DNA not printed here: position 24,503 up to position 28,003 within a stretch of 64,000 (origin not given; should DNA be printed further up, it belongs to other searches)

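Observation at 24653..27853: Helicase fused to eight tandem winged-HTH-like repeats, inserted antisense into the dcw cluster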

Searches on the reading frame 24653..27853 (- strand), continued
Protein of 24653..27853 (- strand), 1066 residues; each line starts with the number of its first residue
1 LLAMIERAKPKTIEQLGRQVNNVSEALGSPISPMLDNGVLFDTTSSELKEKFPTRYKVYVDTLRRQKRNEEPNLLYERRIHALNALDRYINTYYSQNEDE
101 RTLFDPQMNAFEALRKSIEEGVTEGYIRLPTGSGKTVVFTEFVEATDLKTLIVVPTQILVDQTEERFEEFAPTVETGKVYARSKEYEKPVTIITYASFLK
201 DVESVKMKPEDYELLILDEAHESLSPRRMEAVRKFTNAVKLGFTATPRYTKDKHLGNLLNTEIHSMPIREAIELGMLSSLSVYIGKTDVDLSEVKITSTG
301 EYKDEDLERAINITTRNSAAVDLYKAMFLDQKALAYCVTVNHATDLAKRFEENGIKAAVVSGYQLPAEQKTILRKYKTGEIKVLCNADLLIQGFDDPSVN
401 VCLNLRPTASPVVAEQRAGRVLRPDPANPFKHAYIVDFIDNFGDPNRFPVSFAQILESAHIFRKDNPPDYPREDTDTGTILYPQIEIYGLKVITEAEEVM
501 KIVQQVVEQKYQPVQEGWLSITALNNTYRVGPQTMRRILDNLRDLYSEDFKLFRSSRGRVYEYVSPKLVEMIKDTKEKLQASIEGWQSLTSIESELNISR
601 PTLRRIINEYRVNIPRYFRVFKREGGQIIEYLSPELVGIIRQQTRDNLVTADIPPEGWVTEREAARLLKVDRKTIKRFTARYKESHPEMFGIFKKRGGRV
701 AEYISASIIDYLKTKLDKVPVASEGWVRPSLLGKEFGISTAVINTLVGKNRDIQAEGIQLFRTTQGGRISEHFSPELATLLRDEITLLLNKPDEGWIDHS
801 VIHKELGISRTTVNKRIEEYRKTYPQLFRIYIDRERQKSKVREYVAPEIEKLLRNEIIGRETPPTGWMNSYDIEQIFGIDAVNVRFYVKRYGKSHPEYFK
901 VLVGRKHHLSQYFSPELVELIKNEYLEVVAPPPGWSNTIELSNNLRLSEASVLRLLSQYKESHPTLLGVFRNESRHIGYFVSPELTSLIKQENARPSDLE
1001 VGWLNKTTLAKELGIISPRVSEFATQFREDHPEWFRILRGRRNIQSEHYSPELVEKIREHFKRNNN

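Call 16: find_encoding_contigs(protein=P0018, flank=10000, max_places=3)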
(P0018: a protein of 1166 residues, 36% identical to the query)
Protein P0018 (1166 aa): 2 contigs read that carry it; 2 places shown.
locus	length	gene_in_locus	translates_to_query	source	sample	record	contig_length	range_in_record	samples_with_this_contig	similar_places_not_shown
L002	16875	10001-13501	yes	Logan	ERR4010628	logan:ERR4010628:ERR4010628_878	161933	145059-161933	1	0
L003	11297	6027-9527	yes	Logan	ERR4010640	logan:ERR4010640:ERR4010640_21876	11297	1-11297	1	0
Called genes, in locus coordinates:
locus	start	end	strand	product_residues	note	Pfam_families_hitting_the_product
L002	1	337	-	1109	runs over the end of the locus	PF25596:CPSase_L_D1, PF02786:CPSase_L_D2, PF07478:Dala_Dala_lig_C, PF02787:CPSase_L_D3, PF25596:CPSase_L_D1, PF02222:ATP-grasp, PF02786:CPSase_L_D2, PF15632:ATPgrasp_Ter, +3 more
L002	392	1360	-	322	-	-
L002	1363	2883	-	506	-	-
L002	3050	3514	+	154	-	-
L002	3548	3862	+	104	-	-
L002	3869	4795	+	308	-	PF08331:QueG_DUF1730, PF13237:Fer4_10 (faint), PF13484:Fer4_16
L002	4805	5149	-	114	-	-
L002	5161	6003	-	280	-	-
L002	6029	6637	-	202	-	-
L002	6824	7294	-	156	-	-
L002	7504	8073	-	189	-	PF01923:Cob_adeno_trans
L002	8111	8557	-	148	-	PF09424:YqeY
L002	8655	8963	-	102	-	-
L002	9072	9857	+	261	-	PF01863:YgjP-like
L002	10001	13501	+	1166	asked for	PF00270:DEAD, PF04851:ResIII, PF18766:SWI2_SNF2 (weak), PF00271:Helicase_C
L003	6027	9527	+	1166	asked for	PF00270:DEAD, PF04851:ResIII, PF18766:SWI2_SNF2 (weak), PF00271:Helicase_C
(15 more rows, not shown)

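Call 18: find_encoding_contigs(protein=P0026, flank=8000, max_places=2)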
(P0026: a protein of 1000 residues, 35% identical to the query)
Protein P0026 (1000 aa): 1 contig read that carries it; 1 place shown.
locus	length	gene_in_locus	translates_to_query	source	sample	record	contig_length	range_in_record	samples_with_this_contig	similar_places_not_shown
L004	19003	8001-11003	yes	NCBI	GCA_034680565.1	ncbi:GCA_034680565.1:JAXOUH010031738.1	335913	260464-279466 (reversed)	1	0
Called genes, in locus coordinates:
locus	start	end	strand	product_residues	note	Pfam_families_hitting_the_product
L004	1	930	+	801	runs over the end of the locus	PF07728:AAA_5 (faint), PF00004:AAA (faint), PF07724:AAA_2, PF10431:ClpB_D2-small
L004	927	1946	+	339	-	PF00768:Peptidase_S11, PF13354:Beta-lactamase2 (weak)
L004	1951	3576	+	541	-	-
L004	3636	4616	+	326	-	PF01207:Dus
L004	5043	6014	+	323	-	PF05496:RuvB_N, PF13177:DNA_pol3_delta2 (weak), PF00004:AAA, PF07728:AAA_5 (faint), PF13173:AAA_14 (weak), PF13401:AAA_22 (faint), PF13177:DNA_pol3_delta2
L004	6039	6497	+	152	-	-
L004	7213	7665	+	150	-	PF08327:AHSA1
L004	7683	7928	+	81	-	-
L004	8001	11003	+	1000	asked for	PF00270:DEAD, PF04851:ResIII, PF00271:Helicase_C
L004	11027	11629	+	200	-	PF01872:RibD_C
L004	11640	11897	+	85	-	-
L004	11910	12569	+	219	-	PF04199:Cyclase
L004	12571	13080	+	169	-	PF00186:DHFR_1 (weak), PF01872:RibD_C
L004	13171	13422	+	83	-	-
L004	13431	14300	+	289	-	PF00892:EamA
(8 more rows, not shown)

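Call 19: find_encoding_contigs(protein=P0030, flank=8000, max_places=2)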
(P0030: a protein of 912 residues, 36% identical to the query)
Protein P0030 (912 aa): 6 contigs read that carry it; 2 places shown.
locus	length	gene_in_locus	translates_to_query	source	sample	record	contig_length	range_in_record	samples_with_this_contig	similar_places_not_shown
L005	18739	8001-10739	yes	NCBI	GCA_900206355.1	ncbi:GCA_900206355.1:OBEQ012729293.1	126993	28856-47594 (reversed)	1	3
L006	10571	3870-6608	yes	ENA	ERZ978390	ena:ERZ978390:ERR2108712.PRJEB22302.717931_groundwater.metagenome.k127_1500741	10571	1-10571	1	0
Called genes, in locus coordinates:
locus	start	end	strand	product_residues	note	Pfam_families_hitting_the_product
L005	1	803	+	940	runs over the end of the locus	PF00133:tRNA-synt_1, PF09334:tRNA-synt_1g, PF08264:Anticodon_1, PF19302:DUF5915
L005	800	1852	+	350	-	PF01098:FTSW_RODA_SPOVE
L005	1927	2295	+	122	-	PF00829:Ribosomal_L21p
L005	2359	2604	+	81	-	PF01016:Ribosomal_L27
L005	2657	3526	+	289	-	PF02195:ParB_N, PF17762:HTH_ParB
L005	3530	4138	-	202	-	PF10502:Peptidase_S26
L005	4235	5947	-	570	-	PF00239:Resolvase (weak), PF07508:Recombinase (weak)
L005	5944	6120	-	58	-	-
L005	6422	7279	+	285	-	PF13814:Replic_Relax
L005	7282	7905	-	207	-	-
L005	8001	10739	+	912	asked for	PF00270:DEAD, PF04851:ResIII, PF18766:SWI2_SNF2, PF00271:Helicase_C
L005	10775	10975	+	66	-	PF13560:HTH_31 (weak), PF01381:HTH_3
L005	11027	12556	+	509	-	PF18928:DUF5677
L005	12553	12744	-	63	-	-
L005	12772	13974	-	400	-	-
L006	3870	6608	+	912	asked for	PF00270:DEAD, PF04851:ResIII, PF18766:SWI2_SNF2, PF00271:Helicase_C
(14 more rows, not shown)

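Call 34: find_encoding_contigs(protein=P0003, flank=10000, max_places=2)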
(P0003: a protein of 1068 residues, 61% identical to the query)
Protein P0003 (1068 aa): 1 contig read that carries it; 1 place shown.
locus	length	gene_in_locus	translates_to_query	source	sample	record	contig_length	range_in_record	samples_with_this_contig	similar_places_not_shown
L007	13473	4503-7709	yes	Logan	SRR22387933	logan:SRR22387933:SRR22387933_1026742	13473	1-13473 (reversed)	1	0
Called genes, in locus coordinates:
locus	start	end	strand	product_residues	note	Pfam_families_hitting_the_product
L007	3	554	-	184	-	?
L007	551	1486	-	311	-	PF00294:PfkB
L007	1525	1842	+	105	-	-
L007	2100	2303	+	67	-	PF18929:DUF5678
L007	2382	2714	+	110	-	PF13650:Asp_protease_2 (weak), PF13975:gag-asp_proteas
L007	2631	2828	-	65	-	-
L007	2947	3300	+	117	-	-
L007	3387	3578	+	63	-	-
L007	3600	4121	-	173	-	-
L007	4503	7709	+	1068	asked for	PF04851:ResIII, PF00270:DEAD, PF07652:Flavi_DEAD (weak), PF18766:SWI2_SNF2, PF00271:Helicase_C, PF26109:WHD_BrxR (faint)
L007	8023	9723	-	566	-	PF12229:PG_binding_4 (weak), PF04294:VanW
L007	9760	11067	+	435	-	PF01547:SBP_bac_1, PF13416:SBP_bac_8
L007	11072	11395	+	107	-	-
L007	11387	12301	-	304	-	PF01565:FAD_binding_4, PF02873:MurB_C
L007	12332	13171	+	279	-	-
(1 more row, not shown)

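Call 35: find_encoding_contigs(protein=P0006, flank=10000, max_places=2)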
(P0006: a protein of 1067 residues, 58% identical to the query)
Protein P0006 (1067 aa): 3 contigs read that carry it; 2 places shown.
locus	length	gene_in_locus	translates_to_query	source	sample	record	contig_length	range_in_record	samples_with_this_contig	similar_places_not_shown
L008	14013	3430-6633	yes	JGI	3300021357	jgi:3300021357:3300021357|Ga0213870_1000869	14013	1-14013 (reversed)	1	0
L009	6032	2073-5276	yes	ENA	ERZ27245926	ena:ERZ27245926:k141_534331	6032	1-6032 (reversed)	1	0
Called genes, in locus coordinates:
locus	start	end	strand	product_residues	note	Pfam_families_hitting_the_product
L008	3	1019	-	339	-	?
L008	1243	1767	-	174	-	PF01936:NYN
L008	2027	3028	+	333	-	-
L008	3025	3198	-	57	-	-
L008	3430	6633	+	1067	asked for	PF00176:SNF2-rel_dom (faint), PF04851:ResIII, PF00270:DEAD, PF18766:SWI2_SNF2, PF00271:Helicase_C, PF13384:HTH_23 (faint), PF13518:HTH_28 (faint), PF26109:WHD_BrxR (faint)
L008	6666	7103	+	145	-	-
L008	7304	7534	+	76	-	PF20482:DUF6722 (faint)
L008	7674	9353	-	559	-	PF03717:PBP_dimer, PF00905:Transpeptidase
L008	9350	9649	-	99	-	-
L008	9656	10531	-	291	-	PF01795:Methyltransf_5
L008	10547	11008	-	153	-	PF02381:MraZ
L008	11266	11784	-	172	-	-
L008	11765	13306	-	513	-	PF13522:GATase_6 (weak)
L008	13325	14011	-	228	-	?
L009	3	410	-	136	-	?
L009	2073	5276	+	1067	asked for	PF00176:SNF2-rel_dom (faint), PF04851:ResIII, PF00270:DEAD, PF18766:SWI2_SNF2, PF00271:Helicase_C, PF13384:HTH_23 (faint), PF13518:HTH_28 (faint), PF26109:WHD_BrxR (faint)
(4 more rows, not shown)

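Call 48: find_related_loci(query=A3, collection=genome_contigs, flank=6000)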
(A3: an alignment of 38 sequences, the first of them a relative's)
Query A3 (1063 aa) in genome_contigs; peptide patterns used: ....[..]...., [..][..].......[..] (x = any residue, [..] = any of these).
427 stretches matched a pattern; 68 encode a relative of the query (tblastn E <= 1e-3); 65 distinct loci.
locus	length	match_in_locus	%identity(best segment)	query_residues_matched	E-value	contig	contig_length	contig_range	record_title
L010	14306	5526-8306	40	2-1060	0e+0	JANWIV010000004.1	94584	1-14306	MAG: Candidatus Microgenomates bacterium isolate CRAIB_MAG50 c_000000097939, whole genome shotgun sequence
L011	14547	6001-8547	40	6-1059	0e+0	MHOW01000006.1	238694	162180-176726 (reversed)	MAG: Candidatus Staskawiczbacteria bacterium RIFCSPLOWO2_01_FULL_33_13 rifcsplowo2_01_scaffold_157, whole genome shotgun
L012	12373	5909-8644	36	1-1060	8e-167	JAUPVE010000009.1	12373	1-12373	MAG: Patescibacteria group bacterium isolate erpe_2018_sw_27hr_WHONDRS-SW48-000094_A_bin.34 scaffold_979, whole genome s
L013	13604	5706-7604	41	6-1063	9e-144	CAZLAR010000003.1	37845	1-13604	MAG TPA_asm: uncultured Candidatus Saccharibacteria bacterium isolate SRP192515_co2_181 genome assembly, contig: NODE_76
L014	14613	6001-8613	35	1-1063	1e-140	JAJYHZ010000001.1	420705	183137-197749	MAG: bacterium isolate DBS2-1.bin102 NODE_8_length_420705_cov_42.367877, whole genome shotgun sequence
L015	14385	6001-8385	36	8-769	4e-139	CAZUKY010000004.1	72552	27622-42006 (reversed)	MAG TPA_asm: uncultured Gammaproteobacteria bacterium isolate SRP093185_co1_86 genome assembly, contig: NODE_130_length_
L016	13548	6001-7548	48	6-500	2e-138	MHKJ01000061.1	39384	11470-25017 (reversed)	MAG: Candidatus Kerfeldbacteria bacterium RIFOXYC2_FULL_38_9 rifoxyc2_full_scaffold_634, whole genome shotgun sequence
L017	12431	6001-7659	45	3-546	9e-137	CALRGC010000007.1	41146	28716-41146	MAG: Candidatus Magasanikbacteria bacterium isolate Ike-150m-44 genome assembly, contig: Ike-150-c382, whole genome shot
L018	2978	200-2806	35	2-1059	8e-143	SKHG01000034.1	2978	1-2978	MAG: Candidatus Campbellbacteria bacterium isolate CSBr16_193 CSBr16-66818, whole genome shotgun sequence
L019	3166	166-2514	36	2-730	3e-142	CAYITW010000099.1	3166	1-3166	MAG TPA_asm: uncultured Candidatus Saccharibacteria bacterium isolate ERP119705_co5_455 genome assembly, contig: NODE_47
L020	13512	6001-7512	47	8-500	2e-134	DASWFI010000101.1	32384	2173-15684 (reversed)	MAG TPA_asm: Patescibacteria group bacterium isolate SMAG_U2785 k141_5153040, whole genome shotgun sequence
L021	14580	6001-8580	38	2-1060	1e-170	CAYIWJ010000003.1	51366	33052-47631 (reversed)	MAG TPA_asm: uncultured Candidatus Saccharibacteria bacterium isolate ERP119705_co3_785 genome assembly, contig: NODE_49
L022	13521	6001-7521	46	2-503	1e-133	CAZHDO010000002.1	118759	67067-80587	MAG TPA_asm: uncultured Candidatus Saccharibacteria bacterium isolate SRP284006_co1_584 genome assembly, contig: NODE_15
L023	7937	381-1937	46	3-507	6e-133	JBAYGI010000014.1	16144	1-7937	MAG: Candidatus Magasanikiibacteriota bacterium isolate SO_2016_GW1_121 scaffold06217_OW334_2016, whole genome shotgun s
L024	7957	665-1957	54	75-509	1e-130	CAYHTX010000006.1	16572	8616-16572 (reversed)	MAG TPA_asm: uncultured Gammaproteobacteria bacterium isolate ERP119705_co15_524 genome assembly, contig: NODE_3605_leng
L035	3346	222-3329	31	12-1063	7e-120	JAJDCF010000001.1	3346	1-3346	MAG: Patescibacteria group bacterium isolate OFTM208 OFTM208_0, whole genome shotgun sequence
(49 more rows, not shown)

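Call 59: find_related_loci(query=A3, collection=viral_contigs, flank=8000)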
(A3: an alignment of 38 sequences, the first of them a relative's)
Query A3 (1063 aa) in viral_contigs; peptide patterns used: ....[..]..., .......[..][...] (x = any residue, [..] = any of these).
95 stretches matched a pattern; 1 encode a relative of the query (tblastn E <= 1e-3); 1 distinct loci.
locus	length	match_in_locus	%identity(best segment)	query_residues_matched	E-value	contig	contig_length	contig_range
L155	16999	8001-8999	26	104-436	2e-26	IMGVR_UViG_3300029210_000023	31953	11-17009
